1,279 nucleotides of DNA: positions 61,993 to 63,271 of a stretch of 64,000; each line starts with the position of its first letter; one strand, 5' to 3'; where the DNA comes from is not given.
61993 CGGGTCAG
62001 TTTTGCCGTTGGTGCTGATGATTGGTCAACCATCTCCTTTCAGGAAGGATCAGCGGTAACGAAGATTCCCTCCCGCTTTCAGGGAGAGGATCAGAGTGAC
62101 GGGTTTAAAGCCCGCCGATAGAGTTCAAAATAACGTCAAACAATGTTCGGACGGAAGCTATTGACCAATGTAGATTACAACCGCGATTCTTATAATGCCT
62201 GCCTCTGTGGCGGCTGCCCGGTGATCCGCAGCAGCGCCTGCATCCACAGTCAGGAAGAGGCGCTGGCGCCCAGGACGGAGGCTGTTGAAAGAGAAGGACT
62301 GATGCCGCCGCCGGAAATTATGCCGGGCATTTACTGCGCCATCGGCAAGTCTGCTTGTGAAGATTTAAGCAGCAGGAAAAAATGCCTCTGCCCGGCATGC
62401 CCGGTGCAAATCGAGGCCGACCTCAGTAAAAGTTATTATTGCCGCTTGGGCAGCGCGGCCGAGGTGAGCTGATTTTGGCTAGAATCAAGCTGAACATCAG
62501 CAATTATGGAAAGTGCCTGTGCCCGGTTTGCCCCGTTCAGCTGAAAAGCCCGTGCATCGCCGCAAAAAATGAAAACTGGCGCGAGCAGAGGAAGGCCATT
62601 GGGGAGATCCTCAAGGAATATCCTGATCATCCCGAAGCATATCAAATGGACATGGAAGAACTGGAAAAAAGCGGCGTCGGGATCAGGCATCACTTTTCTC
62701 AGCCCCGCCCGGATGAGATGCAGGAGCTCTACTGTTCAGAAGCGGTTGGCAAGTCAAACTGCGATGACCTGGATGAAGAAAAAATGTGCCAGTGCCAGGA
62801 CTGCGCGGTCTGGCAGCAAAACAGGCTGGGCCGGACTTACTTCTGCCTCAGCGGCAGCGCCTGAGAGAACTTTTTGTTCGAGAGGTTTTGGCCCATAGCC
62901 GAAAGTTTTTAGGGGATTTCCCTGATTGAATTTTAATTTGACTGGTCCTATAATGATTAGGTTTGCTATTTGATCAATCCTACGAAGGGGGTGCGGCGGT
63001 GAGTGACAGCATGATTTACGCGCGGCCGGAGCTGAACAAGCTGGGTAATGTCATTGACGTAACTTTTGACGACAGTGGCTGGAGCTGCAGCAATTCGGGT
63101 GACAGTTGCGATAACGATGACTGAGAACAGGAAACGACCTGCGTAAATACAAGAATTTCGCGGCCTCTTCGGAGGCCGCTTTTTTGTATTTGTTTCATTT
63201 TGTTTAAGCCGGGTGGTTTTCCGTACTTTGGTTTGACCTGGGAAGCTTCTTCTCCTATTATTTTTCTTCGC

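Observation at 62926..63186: Stand-alone, strongly signalled small gene: 37-41-aa acidic Cys-containing peptide (…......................)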

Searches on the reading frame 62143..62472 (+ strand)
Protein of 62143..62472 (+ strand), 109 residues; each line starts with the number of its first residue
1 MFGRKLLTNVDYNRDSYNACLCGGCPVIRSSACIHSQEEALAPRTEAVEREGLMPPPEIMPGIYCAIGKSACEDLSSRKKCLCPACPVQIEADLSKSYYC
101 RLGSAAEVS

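Call 8: search_protein_families(library=ncbifam, proteins=[window:62143-62472:+], max_evalue=1)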
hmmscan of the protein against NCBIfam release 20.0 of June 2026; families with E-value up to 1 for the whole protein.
window:62143-62472:+ (109 aa): 0 families

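Call 9: search_protein_families(library=pfam, proteins=[window:62143-62472:+], max_evalue=1)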
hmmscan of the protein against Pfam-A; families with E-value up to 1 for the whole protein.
window:62143-62472:+ (109 aa): 1 family
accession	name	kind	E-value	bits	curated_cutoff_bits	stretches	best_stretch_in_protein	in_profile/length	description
PF10967.13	DUF2769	-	9.5e-10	39.4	22.8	1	20-100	1-56/57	Protein of unknown function (DUF2769)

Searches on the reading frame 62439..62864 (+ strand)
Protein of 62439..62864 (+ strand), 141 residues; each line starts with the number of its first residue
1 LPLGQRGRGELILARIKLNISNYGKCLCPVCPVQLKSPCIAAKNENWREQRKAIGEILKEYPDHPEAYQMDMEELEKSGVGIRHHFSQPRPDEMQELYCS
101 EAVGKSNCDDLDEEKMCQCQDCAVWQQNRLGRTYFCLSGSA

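Call 8: search_protein_families(library=ncbifam, proteins=[window:62439-62864:+], max_evalue=1)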
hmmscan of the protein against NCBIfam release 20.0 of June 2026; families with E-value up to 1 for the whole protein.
window:62439-62864:+ (141 aa): 0 families

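Call 9: search_protein_families(library=pfam, proteins=[window:62439-62864:+], max_evalue=1)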
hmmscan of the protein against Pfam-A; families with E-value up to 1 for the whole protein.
window:62439-62864:+ (141 aa): 1 family
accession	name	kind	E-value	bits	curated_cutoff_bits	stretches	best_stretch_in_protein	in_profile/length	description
PF10967.13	DUF2769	-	7.1e-08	33.4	22.8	1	93-137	16-57/57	Protein of unknown function (DUF2769)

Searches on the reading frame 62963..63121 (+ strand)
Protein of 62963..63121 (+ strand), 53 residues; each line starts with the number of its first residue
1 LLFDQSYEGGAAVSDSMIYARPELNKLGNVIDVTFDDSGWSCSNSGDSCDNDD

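Call 20: find_related_loci(query=window:62963-63121:+, collection=genome_contigs, flank=10000)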
Query window:62963-63121:+ (53 aa) in genome_contigs; peptide patterns used: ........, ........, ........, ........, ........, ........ (x = any residue, [..] = any of these).
600 stretches matched a pattern, but none encodes a relative of the query by tblastn (E <= 1e-3).
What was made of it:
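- Tried and rejected: The 53-aa ORF found nothing (call 20).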
